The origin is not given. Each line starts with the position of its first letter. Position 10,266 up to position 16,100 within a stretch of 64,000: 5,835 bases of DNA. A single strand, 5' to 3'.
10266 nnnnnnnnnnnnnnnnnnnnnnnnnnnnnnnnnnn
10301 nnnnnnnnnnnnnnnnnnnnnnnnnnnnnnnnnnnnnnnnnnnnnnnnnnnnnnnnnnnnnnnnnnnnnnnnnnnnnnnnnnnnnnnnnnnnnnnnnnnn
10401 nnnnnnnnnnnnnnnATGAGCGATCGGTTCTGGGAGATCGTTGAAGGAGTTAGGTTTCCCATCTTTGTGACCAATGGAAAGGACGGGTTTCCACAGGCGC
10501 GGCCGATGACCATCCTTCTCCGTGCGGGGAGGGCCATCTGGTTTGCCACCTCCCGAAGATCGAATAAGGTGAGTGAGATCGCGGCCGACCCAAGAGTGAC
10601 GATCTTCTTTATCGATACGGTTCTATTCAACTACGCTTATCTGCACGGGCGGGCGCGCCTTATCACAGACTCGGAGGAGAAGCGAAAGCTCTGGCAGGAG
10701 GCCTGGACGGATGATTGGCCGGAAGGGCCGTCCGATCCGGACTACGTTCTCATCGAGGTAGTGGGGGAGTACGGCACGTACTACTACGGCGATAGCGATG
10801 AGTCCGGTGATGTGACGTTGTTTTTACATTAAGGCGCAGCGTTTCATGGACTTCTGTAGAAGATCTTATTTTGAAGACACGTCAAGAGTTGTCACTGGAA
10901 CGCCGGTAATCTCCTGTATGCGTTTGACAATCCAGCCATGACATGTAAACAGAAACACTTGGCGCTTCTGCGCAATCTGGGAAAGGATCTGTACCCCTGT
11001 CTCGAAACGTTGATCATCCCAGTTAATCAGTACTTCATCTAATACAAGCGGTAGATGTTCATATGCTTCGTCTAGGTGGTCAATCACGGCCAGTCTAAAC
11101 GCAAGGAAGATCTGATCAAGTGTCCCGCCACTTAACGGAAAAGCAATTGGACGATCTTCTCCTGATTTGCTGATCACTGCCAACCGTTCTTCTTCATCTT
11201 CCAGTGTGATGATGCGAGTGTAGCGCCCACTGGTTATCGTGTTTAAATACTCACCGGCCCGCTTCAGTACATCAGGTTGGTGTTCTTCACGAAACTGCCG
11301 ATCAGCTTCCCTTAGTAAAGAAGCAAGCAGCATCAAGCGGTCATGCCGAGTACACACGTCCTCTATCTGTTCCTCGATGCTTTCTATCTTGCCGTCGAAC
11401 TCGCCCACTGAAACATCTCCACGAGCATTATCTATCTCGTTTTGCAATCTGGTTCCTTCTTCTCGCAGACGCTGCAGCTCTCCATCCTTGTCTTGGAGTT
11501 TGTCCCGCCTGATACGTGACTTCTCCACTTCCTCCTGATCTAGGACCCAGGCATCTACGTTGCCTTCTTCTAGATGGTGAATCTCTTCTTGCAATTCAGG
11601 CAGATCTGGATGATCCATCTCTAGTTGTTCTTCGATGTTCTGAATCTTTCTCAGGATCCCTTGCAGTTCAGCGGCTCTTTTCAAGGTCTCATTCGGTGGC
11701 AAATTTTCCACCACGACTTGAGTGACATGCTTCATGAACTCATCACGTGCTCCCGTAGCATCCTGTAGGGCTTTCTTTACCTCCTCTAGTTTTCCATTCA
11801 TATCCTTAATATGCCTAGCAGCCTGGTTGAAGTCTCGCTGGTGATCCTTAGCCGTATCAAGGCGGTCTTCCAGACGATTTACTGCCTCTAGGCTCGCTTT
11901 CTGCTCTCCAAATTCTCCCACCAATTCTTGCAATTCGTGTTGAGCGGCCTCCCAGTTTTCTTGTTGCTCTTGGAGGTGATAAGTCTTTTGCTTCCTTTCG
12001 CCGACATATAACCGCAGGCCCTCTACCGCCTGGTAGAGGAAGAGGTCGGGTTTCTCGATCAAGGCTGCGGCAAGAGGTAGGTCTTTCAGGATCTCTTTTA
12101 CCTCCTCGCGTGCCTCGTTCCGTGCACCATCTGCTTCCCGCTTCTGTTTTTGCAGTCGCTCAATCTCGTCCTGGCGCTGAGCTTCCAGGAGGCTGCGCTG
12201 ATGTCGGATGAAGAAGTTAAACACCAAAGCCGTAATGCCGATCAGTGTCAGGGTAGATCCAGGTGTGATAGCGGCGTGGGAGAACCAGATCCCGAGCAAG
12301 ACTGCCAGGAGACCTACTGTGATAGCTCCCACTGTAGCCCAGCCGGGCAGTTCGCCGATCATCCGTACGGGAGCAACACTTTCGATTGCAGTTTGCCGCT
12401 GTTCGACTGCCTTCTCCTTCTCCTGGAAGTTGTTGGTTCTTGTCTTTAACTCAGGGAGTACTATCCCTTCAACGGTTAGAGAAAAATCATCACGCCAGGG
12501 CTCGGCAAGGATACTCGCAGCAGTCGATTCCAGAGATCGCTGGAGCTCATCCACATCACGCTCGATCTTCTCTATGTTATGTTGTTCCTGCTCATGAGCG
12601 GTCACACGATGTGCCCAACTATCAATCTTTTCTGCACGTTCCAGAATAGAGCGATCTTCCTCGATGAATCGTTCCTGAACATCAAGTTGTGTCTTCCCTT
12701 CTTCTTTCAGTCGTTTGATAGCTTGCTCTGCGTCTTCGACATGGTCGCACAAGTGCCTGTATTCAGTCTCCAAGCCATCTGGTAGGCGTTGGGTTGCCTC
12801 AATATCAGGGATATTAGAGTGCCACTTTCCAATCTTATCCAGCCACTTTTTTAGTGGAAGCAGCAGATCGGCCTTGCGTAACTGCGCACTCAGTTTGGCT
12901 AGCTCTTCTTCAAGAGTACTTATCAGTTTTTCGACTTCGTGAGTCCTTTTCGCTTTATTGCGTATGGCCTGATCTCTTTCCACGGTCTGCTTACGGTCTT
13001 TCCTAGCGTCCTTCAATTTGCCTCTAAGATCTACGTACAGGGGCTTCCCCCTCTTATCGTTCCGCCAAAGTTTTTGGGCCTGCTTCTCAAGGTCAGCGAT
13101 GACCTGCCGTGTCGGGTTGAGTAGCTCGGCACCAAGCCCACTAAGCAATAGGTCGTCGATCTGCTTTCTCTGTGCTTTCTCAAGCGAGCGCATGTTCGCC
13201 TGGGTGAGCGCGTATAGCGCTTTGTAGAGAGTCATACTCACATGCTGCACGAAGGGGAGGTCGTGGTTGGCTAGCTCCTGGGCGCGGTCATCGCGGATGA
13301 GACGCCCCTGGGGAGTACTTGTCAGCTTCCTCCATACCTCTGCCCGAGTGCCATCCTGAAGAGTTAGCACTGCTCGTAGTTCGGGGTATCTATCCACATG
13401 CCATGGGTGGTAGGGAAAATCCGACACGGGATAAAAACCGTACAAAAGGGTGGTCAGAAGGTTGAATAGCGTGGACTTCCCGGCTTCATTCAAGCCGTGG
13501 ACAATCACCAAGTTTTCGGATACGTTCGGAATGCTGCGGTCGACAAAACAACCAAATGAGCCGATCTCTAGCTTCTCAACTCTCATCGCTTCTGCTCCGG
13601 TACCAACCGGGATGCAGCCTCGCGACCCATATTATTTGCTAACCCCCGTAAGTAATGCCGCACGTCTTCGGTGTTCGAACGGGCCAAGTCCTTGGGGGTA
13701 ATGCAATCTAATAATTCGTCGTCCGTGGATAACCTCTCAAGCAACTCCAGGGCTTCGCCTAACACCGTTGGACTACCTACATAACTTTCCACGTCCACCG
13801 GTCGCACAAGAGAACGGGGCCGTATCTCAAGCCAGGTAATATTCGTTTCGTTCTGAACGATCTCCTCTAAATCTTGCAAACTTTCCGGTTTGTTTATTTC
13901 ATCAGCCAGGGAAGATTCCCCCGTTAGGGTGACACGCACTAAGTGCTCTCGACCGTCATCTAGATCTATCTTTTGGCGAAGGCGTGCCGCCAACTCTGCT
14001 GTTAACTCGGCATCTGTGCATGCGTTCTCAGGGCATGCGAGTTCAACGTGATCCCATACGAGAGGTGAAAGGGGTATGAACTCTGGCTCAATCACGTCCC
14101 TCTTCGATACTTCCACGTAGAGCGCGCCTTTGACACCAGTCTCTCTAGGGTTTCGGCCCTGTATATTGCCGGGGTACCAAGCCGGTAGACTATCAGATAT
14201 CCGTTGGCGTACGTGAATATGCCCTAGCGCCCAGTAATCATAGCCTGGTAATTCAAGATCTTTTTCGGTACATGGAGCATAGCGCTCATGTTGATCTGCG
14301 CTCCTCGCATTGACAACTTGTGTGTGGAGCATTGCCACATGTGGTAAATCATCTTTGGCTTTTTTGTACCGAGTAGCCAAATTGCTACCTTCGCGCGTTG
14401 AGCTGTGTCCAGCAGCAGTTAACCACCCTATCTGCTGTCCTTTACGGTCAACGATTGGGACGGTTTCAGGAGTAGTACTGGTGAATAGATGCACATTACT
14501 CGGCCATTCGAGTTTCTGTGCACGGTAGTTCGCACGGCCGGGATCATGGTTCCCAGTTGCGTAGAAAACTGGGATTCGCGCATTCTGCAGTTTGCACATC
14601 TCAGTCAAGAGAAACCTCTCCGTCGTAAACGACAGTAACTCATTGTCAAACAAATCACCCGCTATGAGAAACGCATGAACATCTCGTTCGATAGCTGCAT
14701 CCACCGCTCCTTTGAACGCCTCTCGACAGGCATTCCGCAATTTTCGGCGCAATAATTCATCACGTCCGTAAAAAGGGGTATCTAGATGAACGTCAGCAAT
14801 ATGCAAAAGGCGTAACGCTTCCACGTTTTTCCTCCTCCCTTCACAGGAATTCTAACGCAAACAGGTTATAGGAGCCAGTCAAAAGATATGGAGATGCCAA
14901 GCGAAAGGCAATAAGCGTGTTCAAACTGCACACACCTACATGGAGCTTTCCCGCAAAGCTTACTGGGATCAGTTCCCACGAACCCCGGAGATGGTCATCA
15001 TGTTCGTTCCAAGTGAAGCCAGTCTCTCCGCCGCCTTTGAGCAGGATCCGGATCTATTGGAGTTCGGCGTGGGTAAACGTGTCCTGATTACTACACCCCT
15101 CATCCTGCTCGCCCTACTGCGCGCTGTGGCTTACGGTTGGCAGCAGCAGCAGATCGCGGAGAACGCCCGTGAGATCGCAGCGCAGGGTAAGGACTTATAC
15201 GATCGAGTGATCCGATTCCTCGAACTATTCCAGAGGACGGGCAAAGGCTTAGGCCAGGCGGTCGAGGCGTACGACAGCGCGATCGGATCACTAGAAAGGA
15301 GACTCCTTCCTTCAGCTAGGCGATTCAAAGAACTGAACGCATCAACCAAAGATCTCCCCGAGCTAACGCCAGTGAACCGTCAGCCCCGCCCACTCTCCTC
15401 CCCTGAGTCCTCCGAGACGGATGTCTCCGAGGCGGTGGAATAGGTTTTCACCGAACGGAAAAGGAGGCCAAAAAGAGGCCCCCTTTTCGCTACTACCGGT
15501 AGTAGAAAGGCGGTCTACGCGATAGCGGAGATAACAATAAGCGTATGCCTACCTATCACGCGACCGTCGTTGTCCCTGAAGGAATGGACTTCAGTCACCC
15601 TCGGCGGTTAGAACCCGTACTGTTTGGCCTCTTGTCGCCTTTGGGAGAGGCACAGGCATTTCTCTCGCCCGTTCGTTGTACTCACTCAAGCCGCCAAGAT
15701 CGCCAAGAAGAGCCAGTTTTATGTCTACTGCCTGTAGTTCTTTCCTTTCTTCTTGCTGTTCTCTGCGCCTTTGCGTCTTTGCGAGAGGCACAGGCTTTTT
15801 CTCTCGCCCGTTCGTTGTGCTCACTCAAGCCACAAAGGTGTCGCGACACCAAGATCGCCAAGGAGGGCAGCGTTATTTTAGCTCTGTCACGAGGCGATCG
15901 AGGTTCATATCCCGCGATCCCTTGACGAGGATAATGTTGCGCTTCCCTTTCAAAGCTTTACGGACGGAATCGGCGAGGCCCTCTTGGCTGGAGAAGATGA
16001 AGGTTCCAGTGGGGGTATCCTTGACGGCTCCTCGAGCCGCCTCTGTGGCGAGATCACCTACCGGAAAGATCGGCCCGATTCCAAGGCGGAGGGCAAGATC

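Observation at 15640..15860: Novel 85-bp hairpin-containing repeat family present as tandem pairs at two loci in inverted orientation (15.7 kb and 35.2 kb)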

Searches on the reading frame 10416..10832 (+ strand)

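Call 57: search_protein_families(library=pfam, proteins=[window:10416-10832:+], max_evalue=0.00001)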
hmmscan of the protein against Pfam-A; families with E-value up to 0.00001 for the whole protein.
window:10416-10832:+ (138 aa): 3 families
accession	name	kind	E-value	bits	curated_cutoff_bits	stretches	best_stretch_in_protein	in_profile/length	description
PF16242.11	Pyrid_ox_like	-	4.2e-22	78.7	28.8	1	3-125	4-127/149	Pyridoxamine 5'-phosphate oxidase like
PF01243.27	PNPOx_N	-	1.8e-18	67.5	28.1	1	7-120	7-116/120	Pyridoxamine 5'-phosphate oxidase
PF12900.13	Pyridox_ox_2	-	1.9e-07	31.6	27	1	21-107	21-113/140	Pyridoxamine 5'-phosphate oxidase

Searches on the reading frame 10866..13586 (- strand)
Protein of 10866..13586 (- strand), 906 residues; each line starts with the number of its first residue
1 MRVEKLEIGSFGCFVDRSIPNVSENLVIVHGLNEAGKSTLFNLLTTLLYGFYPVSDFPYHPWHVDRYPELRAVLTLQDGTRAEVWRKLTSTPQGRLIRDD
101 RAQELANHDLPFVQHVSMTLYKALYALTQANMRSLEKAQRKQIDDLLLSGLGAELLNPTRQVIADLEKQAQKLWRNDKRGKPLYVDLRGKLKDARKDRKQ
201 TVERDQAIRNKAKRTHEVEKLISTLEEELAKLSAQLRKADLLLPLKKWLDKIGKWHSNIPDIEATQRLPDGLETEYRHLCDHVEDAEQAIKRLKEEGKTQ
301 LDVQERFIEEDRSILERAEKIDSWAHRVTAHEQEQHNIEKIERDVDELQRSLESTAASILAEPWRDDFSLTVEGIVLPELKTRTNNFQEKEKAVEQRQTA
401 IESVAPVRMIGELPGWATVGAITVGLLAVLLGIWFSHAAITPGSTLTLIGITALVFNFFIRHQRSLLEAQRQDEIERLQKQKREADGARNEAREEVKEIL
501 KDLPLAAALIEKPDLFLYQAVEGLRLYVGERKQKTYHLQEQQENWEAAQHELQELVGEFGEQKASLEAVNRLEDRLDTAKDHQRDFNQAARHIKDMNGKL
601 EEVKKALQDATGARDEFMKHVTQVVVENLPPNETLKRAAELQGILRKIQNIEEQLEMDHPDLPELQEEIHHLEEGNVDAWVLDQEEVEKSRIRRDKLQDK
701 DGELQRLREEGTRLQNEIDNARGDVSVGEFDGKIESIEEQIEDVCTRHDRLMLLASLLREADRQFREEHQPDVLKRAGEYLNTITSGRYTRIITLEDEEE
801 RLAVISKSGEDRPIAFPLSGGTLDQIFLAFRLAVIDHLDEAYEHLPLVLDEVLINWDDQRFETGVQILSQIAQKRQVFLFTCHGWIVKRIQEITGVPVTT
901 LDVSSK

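Call 13: search_protein_families(library=pfam, proteins=[window:10866-13586:-])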
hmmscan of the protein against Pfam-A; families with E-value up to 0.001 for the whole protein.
window:10866-13586:- (906 aa): 2 families
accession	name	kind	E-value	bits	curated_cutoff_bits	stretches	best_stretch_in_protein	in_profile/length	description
PF13514.12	AAA_27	-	5.6e-20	72.3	22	1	1-201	1-199/206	AAA domain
PF02463.25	SMC_N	-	1e-07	32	40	1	298-898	74-213/220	RecF/RecN/SMC N terminal domain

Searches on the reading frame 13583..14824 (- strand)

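Call 13: search_protein_families(library=pfam, proteins=[window:13583-14824:-])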
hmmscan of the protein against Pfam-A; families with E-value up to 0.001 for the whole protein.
window:13583-14824:- (413 aa): 2 families
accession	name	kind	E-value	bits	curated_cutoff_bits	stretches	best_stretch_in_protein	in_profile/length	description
PF00149.33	Metallophos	-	3.4e-15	57.4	21.5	1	4-205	1-190/191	Calcineurin-like phosphoesterase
PF12850.12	Metallophos_2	-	7.9e-05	23.2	27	1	5-230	2-144/154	Calcineurin-like phosphoesterase superfamily domain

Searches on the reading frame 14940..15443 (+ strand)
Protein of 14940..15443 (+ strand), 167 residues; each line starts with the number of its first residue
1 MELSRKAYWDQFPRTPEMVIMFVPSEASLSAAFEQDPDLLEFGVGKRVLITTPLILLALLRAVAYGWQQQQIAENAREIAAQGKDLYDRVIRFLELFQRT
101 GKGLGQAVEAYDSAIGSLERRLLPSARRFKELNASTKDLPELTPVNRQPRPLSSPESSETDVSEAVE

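Call 13: search_protein_families(library=pfam, proteins=[window:14940-15443:+])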
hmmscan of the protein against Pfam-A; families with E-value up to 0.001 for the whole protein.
window:14940-15443:+ (167 aa): 1 family
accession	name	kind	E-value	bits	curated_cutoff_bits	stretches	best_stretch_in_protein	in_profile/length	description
PF02646.22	RmuC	-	4e-44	151.3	26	1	2-137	156-289/291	RmuC family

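Call 33: find_encoding_contigs(protein=window:14940-15443:+, flank=8000, max_places=8)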
Protein window:14940-15443:+ (167 aa): no gene with exactly this product is on record in the collection.

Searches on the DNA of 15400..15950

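Call 11: search_rna_families(source=window, start=15400, end=15950, threshold=evalue, max_evalue=10)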
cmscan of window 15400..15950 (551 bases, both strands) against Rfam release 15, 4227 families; matches with E-value up to 10: 0.
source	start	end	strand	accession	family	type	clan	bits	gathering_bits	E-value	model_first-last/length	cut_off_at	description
